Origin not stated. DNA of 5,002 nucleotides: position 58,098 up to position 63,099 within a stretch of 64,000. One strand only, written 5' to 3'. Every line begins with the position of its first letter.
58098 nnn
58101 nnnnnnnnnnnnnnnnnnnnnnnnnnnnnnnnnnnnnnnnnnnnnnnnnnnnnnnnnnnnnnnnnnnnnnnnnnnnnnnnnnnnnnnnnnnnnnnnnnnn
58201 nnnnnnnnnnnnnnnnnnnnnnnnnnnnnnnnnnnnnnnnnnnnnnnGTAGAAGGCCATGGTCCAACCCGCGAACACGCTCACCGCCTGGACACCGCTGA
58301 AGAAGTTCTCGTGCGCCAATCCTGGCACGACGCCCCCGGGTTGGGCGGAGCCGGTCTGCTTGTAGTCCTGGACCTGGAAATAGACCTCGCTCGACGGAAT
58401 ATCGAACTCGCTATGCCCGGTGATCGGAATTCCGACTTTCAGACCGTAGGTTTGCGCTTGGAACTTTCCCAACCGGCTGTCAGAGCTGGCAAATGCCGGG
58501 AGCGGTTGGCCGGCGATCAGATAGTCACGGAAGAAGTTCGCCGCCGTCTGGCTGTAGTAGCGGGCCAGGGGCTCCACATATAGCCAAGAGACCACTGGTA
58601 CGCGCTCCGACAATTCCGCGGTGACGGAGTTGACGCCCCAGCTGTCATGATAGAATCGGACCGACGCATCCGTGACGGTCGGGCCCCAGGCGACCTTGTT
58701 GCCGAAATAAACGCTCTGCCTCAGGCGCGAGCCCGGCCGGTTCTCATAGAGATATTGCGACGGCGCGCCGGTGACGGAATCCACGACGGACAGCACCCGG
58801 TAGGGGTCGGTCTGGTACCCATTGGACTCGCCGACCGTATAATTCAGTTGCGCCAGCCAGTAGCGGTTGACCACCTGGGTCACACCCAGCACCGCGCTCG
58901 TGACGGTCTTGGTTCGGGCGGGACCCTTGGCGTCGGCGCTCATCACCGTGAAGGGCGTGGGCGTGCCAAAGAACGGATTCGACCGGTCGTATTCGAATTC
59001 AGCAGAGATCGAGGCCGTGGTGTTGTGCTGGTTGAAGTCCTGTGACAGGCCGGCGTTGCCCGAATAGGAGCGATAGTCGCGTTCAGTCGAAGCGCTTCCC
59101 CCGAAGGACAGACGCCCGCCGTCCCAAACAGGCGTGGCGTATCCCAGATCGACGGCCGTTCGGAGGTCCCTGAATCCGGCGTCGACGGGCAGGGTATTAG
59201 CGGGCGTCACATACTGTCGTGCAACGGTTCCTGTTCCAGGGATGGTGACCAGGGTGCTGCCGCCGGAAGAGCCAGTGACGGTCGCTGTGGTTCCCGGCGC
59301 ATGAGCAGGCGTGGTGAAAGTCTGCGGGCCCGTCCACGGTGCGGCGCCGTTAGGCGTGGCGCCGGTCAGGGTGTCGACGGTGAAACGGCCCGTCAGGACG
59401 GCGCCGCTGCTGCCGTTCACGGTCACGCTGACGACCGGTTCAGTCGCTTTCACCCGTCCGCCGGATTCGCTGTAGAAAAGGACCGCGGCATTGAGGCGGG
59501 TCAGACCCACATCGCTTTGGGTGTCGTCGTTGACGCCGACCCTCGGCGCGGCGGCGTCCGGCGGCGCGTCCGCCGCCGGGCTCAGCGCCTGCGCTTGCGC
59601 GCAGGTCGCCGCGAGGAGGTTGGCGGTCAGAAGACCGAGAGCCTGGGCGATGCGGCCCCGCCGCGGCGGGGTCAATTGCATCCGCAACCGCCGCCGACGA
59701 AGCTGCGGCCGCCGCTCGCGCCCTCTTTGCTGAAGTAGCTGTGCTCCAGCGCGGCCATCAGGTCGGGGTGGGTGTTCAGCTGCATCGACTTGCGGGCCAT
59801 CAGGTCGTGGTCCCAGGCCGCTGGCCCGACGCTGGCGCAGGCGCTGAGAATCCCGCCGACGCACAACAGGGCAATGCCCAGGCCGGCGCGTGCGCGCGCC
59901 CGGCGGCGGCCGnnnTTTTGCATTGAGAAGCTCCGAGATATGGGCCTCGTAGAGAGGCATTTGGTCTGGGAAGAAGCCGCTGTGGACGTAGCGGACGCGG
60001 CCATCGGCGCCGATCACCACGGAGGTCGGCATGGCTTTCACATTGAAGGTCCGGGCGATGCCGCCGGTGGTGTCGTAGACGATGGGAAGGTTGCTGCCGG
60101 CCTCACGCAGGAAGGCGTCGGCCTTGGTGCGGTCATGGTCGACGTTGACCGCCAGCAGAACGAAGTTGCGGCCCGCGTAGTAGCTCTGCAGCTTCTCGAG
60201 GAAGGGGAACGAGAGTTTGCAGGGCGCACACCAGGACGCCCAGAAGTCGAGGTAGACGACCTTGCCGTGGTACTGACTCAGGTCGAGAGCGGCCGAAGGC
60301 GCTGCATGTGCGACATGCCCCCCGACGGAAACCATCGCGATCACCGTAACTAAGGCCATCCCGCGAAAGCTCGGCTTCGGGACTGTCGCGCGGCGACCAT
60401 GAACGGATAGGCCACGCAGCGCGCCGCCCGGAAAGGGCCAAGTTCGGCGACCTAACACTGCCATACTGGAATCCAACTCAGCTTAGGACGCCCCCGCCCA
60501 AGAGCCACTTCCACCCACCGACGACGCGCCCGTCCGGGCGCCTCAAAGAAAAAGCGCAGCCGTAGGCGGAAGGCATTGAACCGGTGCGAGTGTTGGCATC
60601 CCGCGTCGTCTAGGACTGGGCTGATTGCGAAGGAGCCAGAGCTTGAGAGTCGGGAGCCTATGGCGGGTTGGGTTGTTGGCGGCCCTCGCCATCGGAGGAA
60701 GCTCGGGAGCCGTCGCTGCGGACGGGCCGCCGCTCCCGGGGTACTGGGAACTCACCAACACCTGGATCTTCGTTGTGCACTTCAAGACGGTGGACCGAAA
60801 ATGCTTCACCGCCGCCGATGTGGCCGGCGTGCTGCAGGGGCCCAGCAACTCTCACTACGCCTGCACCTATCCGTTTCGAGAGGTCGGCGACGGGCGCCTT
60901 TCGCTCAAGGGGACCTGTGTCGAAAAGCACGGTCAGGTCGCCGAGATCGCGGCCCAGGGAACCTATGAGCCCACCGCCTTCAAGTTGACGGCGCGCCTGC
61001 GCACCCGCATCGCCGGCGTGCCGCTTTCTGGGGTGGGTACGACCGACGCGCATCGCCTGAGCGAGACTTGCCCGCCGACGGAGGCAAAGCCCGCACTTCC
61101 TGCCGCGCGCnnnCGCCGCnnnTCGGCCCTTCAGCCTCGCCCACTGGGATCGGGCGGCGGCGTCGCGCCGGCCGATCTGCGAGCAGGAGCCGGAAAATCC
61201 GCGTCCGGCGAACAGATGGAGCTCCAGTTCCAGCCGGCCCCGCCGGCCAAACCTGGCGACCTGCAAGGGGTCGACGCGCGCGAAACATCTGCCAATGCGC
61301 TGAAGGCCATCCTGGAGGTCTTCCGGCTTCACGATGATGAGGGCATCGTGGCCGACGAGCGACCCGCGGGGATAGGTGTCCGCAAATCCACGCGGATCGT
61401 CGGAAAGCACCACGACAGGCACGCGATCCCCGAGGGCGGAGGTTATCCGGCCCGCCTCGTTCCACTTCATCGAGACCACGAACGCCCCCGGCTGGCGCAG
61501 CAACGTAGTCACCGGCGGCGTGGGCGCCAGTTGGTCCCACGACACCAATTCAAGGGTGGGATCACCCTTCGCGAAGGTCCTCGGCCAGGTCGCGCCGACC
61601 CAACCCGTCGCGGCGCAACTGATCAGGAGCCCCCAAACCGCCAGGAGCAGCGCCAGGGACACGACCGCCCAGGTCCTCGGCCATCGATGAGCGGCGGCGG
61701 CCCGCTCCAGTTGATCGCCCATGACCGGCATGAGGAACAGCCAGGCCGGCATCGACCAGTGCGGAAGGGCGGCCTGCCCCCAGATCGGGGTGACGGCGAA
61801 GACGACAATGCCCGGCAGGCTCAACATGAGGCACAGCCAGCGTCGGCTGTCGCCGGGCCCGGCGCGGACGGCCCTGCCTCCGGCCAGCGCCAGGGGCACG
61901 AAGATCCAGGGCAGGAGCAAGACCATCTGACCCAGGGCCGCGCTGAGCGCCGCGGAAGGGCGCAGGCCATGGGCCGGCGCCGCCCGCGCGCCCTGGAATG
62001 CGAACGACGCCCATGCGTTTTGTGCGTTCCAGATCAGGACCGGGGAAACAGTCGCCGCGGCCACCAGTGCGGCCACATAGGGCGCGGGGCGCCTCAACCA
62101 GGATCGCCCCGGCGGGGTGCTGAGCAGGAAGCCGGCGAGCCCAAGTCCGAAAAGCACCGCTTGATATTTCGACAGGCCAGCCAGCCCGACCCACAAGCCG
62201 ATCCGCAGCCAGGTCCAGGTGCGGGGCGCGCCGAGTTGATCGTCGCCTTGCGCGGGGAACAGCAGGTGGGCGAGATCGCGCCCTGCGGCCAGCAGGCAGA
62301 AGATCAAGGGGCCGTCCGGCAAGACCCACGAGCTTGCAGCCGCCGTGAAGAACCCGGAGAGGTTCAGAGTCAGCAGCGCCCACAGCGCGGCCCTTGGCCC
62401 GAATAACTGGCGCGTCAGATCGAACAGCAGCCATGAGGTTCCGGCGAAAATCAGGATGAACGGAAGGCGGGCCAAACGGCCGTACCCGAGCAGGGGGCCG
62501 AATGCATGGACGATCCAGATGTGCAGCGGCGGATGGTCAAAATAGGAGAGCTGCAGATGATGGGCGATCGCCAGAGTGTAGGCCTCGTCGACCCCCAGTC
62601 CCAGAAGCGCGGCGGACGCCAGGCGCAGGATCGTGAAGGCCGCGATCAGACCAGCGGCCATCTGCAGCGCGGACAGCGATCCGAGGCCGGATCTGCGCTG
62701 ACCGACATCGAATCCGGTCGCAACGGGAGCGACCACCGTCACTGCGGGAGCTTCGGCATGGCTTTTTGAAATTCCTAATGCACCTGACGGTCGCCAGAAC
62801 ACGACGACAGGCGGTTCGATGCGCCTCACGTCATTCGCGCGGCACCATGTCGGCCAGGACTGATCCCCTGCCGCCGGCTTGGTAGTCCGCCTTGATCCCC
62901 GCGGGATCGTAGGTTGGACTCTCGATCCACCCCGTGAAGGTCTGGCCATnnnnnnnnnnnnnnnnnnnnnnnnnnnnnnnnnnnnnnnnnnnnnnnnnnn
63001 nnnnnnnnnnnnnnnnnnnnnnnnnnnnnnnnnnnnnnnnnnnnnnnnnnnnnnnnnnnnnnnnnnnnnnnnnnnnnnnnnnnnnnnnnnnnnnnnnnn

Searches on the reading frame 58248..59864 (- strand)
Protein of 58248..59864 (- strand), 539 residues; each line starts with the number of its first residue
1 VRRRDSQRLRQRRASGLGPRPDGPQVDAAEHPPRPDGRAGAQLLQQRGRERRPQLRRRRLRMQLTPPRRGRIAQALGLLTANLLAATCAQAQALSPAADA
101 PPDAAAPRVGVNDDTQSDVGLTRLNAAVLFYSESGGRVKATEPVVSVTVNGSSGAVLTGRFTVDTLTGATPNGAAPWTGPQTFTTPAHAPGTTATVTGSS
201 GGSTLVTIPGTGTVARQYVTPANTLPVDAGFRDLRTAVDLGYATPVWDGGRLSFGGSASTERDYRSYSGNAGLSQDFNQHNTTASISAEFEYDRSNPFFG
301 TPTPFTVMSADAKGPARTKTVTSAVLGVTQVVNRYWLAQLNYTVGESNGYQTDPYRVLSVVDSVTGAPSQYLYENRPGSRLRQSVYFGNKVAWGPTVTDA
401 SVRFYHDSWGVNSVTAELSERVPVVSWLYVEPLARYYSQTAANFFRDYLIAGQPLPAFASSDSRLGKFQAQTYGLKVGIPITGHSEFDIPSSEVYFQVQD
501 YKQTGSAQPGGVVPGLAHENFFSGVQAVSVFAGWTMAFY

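Call 26: search_protein_families(library=pfam, proteins=[window:58248-59864:-], max_evalue=0.01)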
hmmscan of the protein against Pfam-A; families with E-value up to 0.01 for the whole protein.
window:58248-59864:- (539 aa): 1 family
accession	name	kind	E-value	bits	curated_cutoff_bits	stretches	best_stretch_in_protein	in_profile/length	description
PF12094.14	DUF3570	-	4.5e-91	306.2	25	1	104-516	14-416/427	Protein of unknown function (DUF3570)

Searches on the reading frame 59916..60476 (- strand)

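Call 26: search_protein_families(library=pfam, proteins=[window:59916-60476:-], max_evalue=0.01)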
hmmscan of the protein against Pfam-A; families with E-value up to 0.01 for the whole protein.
window:59916-60476:- (187 aa): 6 families
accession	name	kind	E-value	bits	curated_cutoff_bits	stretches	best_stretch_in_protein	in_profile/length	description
PF08534.16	Redoxin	-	3.5e-23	82.5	26.6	1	59-171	16-138/148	Redoxin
PF00578.27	AhpC-TSA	-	6e-18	65.4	26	1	64-164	18-124/124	AhpC/TSA family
PF13905.12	Thioredoxin_8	-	9.5e-16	58.4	27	1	71-161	1-94/94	Thioredoxin-like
PF00085.26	Thioredoxin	-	1.9e-10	41.1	23.5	1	72-120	19-66/103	Thioredoxin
PF13098.12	Thioredoxin_2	-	1.1e-07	32.6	27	1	70-170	4-96/104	Thioredoxin-like domain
PF00255.25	GSHPx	-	0.0018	18.3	27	1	62-110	12-59/108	Glutathione peroxidase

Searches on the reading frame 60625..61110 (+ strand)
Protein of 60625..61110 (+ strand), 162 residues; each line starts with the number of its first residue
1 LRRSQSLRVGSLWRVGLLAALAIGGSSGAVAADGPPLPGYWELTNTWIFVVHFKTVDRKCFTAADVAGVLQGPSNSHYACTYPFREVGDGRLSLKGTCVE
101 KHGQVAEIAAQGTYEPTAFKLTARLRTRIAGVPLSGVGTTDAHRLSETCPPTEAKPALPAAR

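Call 26: search_protein_families(library=pfam, proteins=[window:60625-61110:+], max_evalue=0.01)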
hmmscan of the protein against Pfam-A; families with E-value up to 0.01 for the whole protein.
window:60625-61110:+ (162 aa): 1 family
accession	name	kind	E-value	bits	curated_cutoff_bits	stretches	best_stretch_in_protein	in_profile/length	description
PF12276.13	DUF3617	-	6e-10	40.3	24.5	1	38-146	3-104/106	Protein of unknown function (DUF3617)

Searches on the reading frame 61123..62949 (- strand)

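Call 26: search_protein_families(library=pfam, proteins=[window:61123-62949:-], max_evalue=0.01)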
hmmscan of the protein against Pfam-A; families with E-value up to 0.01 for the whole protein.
window:61123-62949:- (609 aa): 1 family
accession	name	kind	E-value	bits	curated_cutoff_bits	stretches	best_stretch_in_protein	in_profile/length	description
PF13231.12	PMT_2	-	8.8e-24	85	26.1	1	138-307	1-160/160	Dolichyl-phosphate-mannose-protein mannosyltransferase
